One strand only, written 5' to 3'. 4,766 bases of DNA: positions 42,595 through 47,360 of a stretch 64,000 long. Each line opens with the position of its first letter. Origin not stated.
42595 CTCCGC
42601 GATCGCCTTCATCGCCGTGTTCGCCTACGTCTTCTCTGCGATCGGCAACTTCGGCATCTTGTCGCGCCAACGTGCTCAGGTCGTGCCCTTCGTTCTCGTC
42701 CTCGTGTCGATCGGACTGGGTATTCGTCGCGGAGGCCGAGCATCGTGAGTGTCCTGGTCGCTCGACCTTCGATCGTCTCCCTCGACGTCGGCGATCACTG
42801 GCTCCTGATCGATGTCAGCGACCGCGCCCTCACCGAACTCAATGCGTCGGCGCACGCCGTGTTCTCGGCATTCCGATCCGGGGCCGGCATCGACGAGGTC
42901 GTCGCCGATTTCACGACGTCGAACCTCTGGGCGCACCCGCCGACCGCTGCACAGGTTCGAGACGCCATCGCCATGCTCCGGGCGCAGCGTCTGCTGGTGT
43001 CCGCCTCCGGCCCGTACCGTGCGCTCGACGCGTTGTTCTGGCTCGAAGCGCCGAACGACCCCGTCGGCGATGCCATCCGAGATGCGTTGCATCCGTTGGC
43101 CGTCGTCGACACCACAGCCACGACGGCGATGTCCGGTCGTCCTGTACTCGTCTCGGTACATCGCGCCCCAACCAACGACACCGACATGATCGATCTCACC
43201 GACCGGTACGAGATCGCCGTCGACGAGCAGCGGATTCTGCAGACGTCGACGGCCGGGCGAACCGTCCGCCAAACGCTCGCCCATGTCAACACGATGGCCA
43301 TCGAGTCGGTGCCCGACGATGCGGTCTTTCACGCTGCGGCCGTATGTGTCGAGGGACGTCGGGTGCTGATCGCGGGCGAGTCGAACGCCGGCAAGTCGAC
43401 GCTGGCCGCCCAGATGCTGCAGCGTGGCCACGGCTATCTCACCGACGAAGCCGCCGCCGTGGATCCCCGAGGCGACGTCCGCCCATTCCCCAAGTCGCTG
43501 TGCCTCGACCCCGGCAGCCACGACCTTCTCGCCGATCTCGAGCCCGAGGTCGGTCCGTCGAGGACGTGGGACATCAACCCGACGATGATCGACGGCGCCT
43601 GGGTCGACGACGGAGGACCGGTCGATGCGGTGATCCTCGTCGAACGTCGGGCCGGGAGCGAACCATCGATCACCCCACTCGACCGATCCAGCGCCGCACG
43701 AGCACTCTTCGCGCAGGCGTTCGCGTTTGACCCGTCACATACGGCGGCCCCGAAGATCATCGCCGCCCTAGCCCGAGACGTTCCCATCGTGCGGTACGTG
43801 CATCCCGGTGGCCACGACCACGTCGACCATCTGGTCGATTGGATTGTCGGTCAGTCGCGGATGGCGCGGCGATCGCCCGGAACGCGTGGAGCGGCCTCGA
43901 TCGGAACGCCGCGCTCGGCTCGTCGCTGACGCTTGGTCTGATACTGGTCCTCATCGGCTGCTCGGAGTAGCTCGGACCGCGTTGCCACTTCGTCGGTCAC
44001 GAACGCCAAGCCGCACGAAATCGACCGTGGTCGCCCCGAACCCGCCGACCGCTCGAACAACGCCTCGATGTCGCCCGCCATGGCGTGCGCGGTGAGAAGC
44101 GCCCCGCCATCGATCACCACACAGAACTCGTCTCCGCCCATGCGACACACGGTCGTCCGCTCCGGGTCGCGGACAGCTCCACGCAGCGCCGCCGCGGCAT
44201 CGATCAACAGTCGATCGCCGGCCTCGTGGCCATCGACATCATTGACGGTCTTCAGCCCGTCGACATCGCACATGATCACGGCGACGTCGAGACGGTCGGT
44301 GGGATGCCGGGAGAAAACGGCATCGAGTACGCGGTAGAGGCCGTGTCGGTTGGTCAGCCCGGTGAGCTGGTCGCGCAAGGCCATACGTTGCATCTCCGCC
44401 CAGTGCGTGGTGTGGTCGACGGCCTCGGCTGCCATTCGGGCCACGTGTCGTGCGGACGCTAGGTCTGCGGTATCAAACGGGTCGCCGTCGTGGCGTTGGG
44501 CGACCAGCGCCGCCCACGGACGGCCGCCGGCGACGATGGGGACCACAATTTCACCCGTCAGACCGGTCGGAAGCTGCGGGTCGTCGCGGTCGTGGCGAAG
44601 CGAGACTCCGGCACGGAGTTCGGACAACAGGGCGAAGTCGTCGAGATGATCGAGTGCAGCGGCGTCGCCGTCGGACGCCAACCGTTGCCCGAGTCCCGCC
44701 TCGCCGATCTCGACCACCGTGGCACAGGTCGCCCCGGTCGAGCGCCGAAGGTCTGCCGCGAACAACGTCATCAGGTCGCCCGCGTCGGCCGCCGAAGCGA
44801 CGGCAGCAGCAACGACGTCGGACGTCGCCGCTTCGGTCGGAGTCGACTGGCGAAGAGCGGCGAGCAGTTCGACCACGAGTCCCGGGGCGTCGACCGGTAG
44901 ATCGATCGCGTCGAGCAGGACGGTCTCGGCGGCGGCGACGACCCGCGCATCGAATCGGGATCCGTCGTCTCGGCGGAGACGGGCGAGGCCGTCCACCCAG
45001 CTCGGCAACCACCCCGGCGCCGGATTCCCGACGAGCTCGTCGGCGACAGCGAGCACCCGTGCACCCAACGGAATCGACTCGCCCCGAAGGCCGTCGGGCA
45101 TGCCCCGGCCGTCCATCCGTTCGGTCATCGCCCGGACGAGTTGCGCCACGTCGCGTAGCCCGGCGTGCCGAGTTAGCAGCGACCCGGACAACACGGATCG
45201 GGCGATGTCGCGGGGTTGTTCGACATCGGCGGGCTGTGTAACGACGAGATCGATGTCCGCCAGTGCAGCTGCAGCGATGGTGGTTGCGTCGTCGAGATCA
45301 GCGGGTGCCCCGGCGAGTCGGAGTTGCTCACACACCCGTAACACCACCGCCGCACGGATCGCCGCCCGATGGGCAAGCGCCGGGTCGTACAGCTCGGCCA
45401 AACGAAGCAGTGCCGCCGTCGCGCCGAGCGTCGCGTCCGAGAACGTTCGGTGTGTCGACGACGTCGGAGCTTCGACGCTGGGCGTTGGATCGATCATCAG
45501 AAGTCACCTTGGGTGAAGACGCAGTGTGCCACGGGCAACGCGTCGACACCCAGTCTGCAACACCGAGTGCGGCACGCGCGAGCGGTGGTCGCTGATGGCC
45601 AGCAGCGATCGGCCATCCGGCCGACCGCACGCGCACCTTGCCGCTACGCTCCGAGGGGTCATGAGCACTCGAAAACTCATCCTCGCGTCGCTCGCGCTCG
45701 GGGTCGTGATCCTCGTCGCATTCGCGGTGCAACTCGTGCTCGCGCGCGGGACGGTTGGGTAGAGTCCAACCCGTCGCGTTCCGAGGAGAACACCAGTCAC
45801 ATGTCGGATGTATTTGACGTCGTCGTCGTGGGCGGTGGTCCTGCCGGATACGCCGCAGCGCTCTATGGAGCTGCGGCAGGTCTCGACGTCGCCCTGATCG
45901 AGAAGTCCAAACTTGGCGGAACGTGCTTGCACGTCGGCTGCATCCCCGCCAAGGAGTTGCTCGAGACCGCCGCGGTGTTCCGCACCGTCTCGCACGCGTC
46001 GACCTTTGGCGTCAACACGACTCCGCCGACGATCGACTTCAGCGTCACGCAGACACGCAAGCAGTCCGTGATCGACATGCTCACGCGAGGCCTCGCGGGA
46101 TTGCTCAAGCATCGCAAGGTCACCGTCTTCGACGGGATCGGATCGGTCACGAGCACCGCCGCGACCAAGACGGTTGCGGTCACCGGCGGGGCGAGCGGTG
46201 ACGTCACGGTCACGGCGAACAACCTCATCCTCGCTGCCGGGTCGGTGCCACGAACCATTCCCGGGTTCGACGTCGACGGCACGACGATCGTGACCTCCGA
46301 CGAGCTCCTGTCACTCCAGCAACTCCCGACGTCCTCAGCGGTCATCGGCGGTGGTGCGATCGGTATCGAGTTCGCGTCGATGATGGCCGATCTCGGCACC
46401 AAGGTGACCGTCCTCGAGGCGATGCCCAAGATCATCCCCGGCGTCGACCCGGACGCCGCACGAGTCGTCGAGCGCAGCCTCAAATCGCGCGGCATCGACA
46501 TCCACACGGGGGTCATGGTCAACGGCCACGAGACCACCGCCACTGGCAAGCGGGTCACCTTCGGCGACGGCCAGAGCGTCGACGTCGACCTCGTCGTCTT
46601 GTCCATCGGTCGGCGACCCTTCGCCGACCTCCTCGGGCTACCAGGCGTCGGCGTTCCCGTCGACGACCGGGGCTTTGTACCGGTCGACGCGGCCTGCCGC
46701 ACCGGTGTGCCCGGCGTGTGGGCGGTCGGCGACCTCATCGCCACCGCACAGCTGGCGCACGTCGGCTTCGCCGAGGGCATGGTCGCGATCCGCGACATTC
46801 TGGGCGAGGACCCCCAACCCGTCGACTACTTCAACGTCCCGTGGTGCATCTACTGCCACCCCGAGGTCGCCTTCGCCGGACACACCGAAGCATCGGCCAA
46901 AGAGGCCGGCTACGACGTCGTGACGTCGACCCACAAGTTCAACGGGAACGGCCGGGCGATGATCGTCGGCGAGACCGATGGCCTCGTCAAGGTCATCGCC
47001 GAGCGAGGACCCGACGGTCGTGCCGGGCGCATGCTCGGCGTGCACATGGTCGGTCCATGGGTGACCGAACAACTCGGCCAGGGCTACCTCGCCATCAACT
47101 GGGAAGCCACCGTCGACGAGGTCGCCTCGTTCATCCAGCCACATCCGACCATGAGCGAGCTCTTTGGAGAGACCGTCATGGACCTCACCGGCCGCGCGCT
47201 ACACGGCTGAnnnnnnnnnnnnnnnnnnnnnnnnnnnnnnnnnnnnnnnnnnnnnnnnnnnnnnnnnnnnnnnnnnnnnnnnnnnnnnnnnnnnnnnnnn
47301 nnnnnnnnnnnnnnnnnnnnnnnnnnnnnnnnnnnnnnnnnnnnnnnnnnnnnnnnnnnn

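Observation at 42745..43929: PqqD-like (RiPP-recognition-type) domain fused to an HprK-like kinase, coupled to the last gene of a polysaccharide operon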

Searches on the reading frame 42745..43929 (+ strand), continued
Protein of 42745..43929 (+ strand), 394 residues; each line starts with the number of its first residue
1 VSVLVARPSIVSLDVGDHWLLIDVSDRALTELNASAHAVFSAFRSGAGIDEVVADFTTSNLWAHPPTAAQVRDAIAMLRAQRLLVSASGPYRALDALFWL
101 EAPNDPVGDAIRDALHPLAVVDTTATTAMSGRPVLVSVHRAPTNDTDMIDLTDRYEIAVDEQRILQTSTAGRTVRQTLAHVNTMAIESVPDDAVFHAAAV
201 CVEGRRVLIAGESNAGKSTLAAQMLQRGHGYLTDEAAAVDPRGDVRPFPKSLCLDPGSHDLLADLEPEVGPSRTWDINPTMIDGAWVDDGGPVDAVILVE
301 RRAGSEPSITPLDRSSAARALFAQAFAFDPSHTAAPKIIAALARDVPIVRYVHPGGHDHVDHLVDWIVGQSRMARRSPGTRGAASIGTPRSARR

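Call 70: search_protein_families(library=pfam, alignment_id=A1, max_evalue=0.01)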
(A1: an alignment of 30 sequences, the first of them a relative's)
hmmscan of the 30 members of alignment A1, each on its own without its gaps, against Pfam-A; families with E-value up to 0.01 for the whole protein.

A. member 1, P0001 (394 aa): 1 family
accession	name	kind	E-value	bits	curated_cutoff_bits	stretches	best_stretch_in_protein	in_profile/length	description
PF07475.17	Hpr_kinase_C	-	9e-07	29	33.3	1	193-240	7-54/171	HPr Serine kinase C-terminal domain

B. families by the number of members that match (of 30 scanned): 16 families
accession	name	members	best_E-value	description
PF05402.18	PqqD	27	1e-12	Coenzyme PQQ synthesis protein D (PqqD)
PF07475.17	Hpr_kinase_C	14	9e-07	HPr Serine kinase C-terminal domain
PF13555.12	AAA_29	8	0.00053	P-loop containing region of AAA domain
PF13671.12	AAA_33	6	0.00026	AAA domain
PF13191.12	AAA_16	6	0.00029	AAA ATPase domain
PF00005.33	ABC_tran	6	0.0012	ABC transporter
PF13481.12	AAA_25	2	0.0029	AAA domain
PF03193.22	RsgA_GTPase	2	0.0032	RsgA GTPase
PF13401.12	AAA_22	2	0.0036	AAA domain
PF05729.18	NACHT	2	0.009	NACHT domain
PF13521.12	AAA_28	1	0.0016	AAA domain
PF05272.17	VapE-like_dom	1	0.0033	Virulence-associated protein E-like domain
PF20720.3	nSTAND3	1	0.0073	Novel STAND NTPase 3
PF13238.12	AAA_18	1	0.0081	AAA domain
PF01935.23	DUF87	1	0.0092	Helicase HerA, central domain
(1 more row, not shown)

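Call 81: find_encoding_contigs(protein=P0065, flank=8000, max_places=1)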
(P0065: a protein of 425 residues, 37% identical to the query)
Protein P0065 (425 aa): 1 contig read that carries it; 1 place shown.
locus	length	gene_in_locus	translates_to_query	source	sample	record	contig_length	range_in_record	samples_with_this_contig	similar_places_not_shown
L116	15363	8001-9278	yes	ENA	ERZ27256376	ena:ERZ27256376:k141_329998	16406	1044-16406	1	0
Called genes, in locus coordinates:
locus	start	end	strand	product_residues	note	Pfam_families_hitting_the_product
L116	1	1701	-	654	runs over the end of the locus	PF00989:PAS (weak), PF00989:PAS, PF08448:PAS_4, PF13426:PAS_9 (weak), PF08447:PAS_3, PF00512:HisKA, PF02518:HATPase_c, PF00072:Response_reg, +1 more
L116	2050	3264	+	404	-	PF00072:Response_reg, PF00563:EAL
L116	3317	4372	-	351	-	PF03320:FBPase_glpX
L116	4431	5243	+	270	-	-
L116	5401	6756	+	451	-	PF05402:PqqD (weak), PF27840:ScmC (weak)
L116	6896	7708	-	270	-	-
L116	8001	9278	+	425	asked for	PF05402:PqqD, PF27840:ScmC (weak)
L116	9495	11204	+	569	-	PF01642:MM_CoA_mutase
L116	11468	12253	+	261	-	PF12706:Lactamase_B_2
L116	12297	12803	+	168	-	PF01613:Flavin_Reduct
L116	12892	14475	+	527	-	PF00884:Sulfatase, PF01663:Phosphodiest, PF01676:Metalloenzyme (faint)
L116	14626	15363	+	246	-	?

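Call 82: find_encoding_contigs(protein=P0086, flank=8000, max_places=1)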
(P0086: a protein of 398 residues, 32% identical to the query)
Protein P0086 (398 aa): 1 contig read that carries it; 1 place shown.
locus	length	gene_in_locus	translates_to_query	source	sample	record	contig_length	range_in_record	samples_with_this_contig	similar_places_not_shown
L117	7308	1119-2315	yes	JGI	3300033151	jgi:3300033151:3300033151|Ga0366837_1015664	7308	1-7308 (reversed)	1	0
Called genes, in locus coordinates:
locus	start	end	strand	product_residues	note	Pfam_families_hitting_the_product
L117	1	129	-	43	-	?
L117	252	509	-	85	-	PF10387:DUF2442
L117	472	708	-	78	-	PF13711:DUF4160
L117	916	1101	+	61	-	-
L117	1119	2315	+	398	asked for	PF05402:PqqD (weak)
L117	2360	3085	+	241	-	-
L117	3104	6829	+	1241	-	PF14312:FG-GAP_2, PF17954:Pirin_C_2 (faint), PF14312:FG-GAP_2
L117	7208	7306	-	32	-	?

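Call 88: search_protein_families(library=ncbifam, proteins=[L035:10001-10846:+, L035:9726-10004:+, L035:8573-9664:+, L033:16350-18269:+, L010:10001-10894:+, L010:10891-11196:+, L003:10001-11185:+, L008:10001-11209:+, L033:8173-9018:+, L116:4431-5243:+], max_evalue=0.001)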
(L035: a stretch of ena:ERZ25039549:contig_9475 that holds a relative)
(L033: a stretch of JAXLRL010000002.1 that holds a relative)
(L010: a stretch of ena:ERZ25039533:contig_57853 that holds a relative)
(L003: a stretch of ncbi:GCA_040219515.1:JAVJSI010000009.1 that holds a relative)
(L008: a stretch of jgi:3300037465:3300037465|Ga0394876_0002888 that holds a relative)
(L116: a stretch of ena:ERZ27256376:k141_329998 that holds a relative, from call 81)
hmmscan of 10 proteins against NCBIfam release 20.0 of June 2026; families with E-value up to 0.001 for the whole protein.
L035:10001-10846:+ (281 aa): 5 families
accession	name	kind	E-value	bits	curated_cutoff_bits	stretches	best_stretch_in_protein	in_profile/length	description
TIGR04352.1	HprK_rel_A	equivalog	7.4e-23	81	200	1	84-263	87-268/280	HprK-related kinase A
TIGR04355.1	HprK_rel_B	hypoth_equivalog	1e-08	34.7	200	1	91-148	142-199/351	HprK-related kinase B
TIGR00679.1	hpr-ser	equivalog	1.4e-06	27.8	240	1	96-141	134-179/300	HPr(Ser) kinase/phosphatase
NF003883.0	PRK05428.2-1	equivalog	2e-05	24.1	252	1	94-139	16-61/189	HPr kinase/phosphorylase-related protein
NF005115.0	PRK06547.1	equivalog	6.2e-05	22.5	173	0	103-128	13-38/172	hypothetical protein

L035:9726-10004:+ (92 aa): 5 families
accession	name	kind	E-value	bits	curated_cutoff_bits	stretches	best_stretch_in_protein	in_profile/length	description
TIGR03859.1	PQQ_PqqD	equivalog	2.1e-12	46.7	46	1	30-85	24-79/81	pyrroloquinoline quinone biosynthesis peptide chaperone PqqD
NF002535.0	PRK02079.1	equivalog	4.4e-11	42.4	101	1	18-84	23-87/92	pyrroloquinoline quinone biosynthesis peptide chaperone PqqD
TIGR04248.1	SCM_PqqD_rel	equivalog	1.3e-06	28.5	100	1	16-86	10-81/84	SynChlorMet cassette protein ScmD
TIGR04302.1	geo_PqqD_fam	equivalog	1e-05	25.9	100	1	31-86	45-100/102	GeoRSP system PqqD family peptide chaperone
TIGR04353.1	PqqD_rel_X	equivalog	4.2e-05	24.4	35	1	19-84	2-71/74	HPr-rel-A system PqqD family peptide chaperone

L035:8573-9664:+ (363 aa): 0 families

L033:16350-18269:+ (639 aa): 1 family
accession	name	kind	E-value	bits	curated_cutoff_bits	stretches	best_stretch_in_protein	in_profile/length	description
TIGR04352.1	HprK_rel_A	equivalog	2.7e-29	102.2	200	1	459-635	98-280/280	HprK-related kinase A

L010:10001-10894:+ (297 aa): 3 families
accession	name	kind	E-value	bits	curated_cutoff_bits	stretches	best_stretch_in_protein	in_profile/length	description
TIGR04352.1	HprK_rel_A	equivalog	4.2e-36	124.5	200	1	65-281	56-277/280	HprK-related kinase A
TIGR04355.1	HprK_rel_B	hypoth_equivalog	3.4e-08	33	200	1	104-153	143-192/351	HprK-related kinase B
TIGR04249.1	SCM_chp_ScmC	equivalog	7.7e-05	22.2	125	1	106-148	126-168/292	SynChlorMet cassette protein ScmC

L010:10891-11196:+ (101 aa): 1 family
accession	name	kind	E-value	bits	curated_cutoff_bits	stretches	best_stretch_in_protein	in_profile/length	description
TIGR04248.1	SCM_PqqD_rel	equivalog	2e-05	24.7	100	1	25-94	12-81/84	SynChlorMet cassette protein ScmD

L003:10001-11185:+ (394 aa): 4 families
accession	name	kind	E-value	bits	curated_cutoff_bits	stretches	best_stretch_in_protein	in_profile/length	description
TIGR04352.1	HprK_rel_A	equivalog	7.4e-26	90.9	200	1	197-379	90-277/280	HprK-related kinase A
TIGR04353.1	PqqD_rel_X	equivalog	1.4e-06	29.2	35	1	21-90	2-74/74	HPr-rel-A system PqqD family peptide chaperone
NF033530.1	lasso_PqqD_Strm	exception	7.4e-06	26.1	70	1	24-88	13-77/78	lasso peptide biosynthesis PqqD family chaperone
TIGR04355.1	HprK_rel_B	hypoth_equivalog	3.2e-05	23.2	200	1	204-275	145-219/351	HprK-related kinase B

L008:10001-11209:+ (402 aa): 8 families
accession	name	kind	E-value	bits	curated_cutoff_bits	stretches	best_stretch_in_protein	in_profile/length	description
TIGR04352.1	HprK_rel_A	equivalog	1.2e-26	93.5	200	1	215-400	93-280/280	HprK-related kinase A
TIGR04355.1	HprK_rel_B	hypoth_equivalog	2.8e-10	39.8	200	1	188-271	116-197/351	HprK-related kinase B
NF033530.1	lasso_PqqD_Strm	exception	1.1e-07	32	70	1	27-87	13-73/78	lasso peptide biosynthesis PqqD family chaperone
TIGR00679.1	hpr-ser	equivalog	1.2e-06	28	240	1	221-267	134-180/300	HPr(Ser) kinase/phosphatase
TIGR04249.1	SCM_chp_ScmC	equivalog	0.00017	21.1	125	1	220-278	127-185/292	SynChlorMet cassette protein ScmC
TIGR04248.1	SCM_PqqD_rel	equivalog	0.00045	20.4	100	1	28-88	17-77/84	SynChlorMet cassette protein ScmD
NF003883.0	PRK05428.2-1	equivalog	0.00065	19.1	252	0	232-270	29-67/189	HPr kinase/phosphorylase-related protein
TIGR04353.1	PqqD_rel_X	equivalog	0.00084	20.2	35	0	24-92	2-73/74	HPr-rel-A system PqqD family peptide chaperone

L033:8173-9018:+ (281 aa): 0 families

L116:4431-5243:+ (270 aa): 0 families

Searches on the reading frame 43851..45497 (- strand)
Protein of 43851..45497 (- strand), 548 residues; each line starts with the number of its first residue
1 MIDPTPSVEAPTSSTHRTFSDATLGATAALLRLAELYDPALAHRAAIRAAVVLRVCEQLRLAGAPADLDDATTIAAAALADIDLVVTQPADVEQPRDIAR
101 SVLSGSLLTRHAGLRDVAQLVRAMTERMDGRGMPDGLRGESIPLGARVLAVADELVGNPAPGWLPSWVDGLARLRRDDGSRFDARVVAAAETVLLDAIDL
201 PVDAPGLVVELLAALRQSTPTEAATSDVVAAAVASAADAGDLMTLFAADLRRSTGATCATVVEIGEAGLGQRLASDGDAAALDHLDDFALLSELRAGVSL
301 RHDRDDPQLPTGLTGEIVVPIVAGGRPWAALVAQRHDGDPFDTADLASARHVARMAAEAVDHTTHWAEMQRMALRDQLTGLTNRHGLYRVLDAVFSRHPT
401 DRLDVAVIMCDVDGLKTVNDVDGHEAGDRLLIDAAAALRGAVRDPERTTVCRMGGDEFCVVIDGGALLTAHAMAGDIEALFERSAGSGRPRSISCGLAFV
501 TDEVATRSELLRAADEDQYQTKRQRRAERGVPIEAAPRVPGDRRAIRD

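Call 5: search_protein_families(library=pfam, proteins=[window:43851-45497:-], max_evalue=0.01)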
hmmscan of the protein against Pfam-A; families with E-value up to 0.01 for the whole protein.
window:43851-45497:- (548 aa): 5 families
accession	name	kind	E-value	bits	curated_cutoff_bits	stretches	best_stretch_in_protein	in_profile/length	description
PF00990.26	GGDEF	-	2e-28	99.6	23.8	1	373-526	1-159/161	Diguanylate cyclase, GGDEF domain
PF13487.12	HD_5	-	5.2e-12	46.3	27.2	1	104-158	85-139/170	HD domain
PF01590.32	GAF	-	2.1e-05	25.5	22.4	1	306-360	80-133/133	GAF domain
PF13185.12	GAF_2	-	3.7e-05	24.4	28.6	1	303-361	78-136/136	GAF domain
PF01966.28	HD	-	6e-05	23.7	22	1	59-155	12-113/116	HD domain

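Call 6: search_protein_families(library=ncbifam, proteins=[window:43851-45497:-], max_evalue=1)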
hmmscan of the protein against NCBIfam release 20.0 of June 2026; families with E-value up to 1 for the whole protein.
window:43851-45497:- (548 aa): 22 families
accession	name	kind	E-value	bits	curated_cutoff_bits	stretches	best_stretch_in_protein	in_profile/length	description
NF007423.1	PRK09966.1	equivalog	7e-29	100.9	325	1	366-522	232-390/390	diguanylate cyclase DgcN/YfiN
TIGR00254.1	GGDEF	domain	2.1e-28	99.1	37.4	1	369-527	1-162/168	diguanylate cyclase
NF038266.1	diguan_SiaD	equivalog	4.4e-23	82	290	1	368-526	89-249/252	biofilm regulation diguanylate cyclase SiaD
NF007135.0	PRK09581.1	equivalog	5e-23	81.6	474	1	370-527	289-450/457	PleD family two-component system response regulator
NF051473.1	DigCycDgcsShew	equivalog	1.2e-21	77.4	400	1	350-526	112-285/291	diguanylate cyclase DgcS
NF040885.1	diguan_DgcJ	equivalog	2.1e-21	76.3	500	1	362-527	330-491/493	diguanylate cyclase DgcJ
NF007380.0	PRK09894.1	equivalog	2e-20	73.3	256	1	351-526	109-281/296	diguanylate cyclase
NF011955.1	PRK15426.1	equivalog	1.6e-17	62.8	408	1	369-477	394-500/564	cellulose biosynthesis regulator diguanylate cyclase DgcQ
NF041606.1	dguan_cyc_DgcA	equivalog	2.5e-17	62.9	370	1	338-527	147-334/340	diguanylate cyclase DgcA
NF007474.0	PRK10060.1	equivalog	4.1e-17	61.6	782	1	369-527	233-390/663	cyclic di-GMP phosphodiesterase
NF007298.0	PRK09776.1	equivalog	7.1e-17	60.6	1135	1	369-528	680-841/1111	diguanylate cyclase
NF053781.1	cdiGMPphdstlr2612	equivalog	7.4e-17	60.3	1600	1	368-527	835-997/1268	Tlr1612 family c-di-GMP phosphodiesterase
NF047654.1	DiguCycDgcRLepto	equivalog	1.9e-16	59.8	500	1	368-527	128-291/295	diguanylate cyclase DgcR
NF007599.0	PRK10245.1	equivalog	2.7e-16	59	402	1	360-527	197-365/371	diguanylate cyclase AdrA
NF045675.1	PhdiestaseDibA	equivalog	5.1e-16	58.2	980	1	367-527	197-359/623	phosphodiesterase DibA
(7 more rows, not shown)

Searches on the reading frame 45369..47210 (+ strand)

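Call 5: search_protein_families(library=pfam, proteins=[window:45369-47210:+], max_evalue=0.01)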
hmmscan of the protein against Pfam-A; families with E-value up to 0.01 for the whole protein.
window:45369-47210:+ (613 aa): 16 families
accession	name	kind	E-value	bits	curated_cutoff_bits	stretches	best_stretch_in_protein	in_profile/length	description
PF07992.20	Pyr_redox_2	-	1.2e-66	225.6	26.1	1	149-470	1-291/291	Pyridine nucleotide-disulphide oxidoreductase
PF02852.28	Pyr_redox_dim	-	4.9e-29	101.2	25.3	1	490-601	1-108/110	Pyridine nucleotide-disulphide oxidoreductase, dimerisation domain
PF00070.33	Pyr_redox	-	3.5e-20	72.7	22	1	324-398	3-79/82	Pyridine nucleotide-disulphide oxidoreductase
PF13738.12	Pyr_redox_3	-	4.4e-12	46.3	30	1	152-454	1-305/305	Pyridine nucleotide-disulphide oxidoreductase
PF03486.20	HI0933_like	-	1.6e-08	34.8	50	1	150-183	2-35/244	HI0933-like protein Rossmann domain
PF01134.28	GIDA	-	2.1e-08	34.1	22.1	1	150-209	1-58/391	Glucose inhibited division protein A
PF12831.13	FAD_oxidored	-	8.8e-08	32.3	27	1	150-186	1-38/416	FAD dependent oxidoreductase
PF01266.30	DAO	-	2.6e-07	30.9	27.9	1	150-185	1-38/353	FAD dependent oxidoreductase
PF13450.12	NAD_binding_8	-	1.2e-05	25.9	21.9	1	153-186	1-35/68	NAD(P)-binding Rossmann-like domain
PF00890.30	FAD_binding_2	-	1.3e-05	25.1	20.4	1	150-184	1-35/414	FAD binding domain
PF01494.25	FAD_binding_3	-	1.6e-05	24.8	22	1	150-180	3-33/349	FAD binding domain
PF01946.23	Thi4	-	1.9e-05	24.5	26.2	1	149-184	18-55/235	Thi4 family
PF05834.18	Lycopene_cycl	-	0.00024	20.7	23.4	0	150-181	1-34/380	Lycopene cyclase protein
PF01262.27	AlaDh_PNT_C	-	0.0018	18.2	23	0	321-357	29-65/214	Alanine dehydrogenase/PNT, C-terminal domain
PF02737.24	3HCDH_N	-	0.0068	16.8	22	0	324-374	3-53/180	3-hydroxyacyl-CoA dehydrogenase, NAD binding domain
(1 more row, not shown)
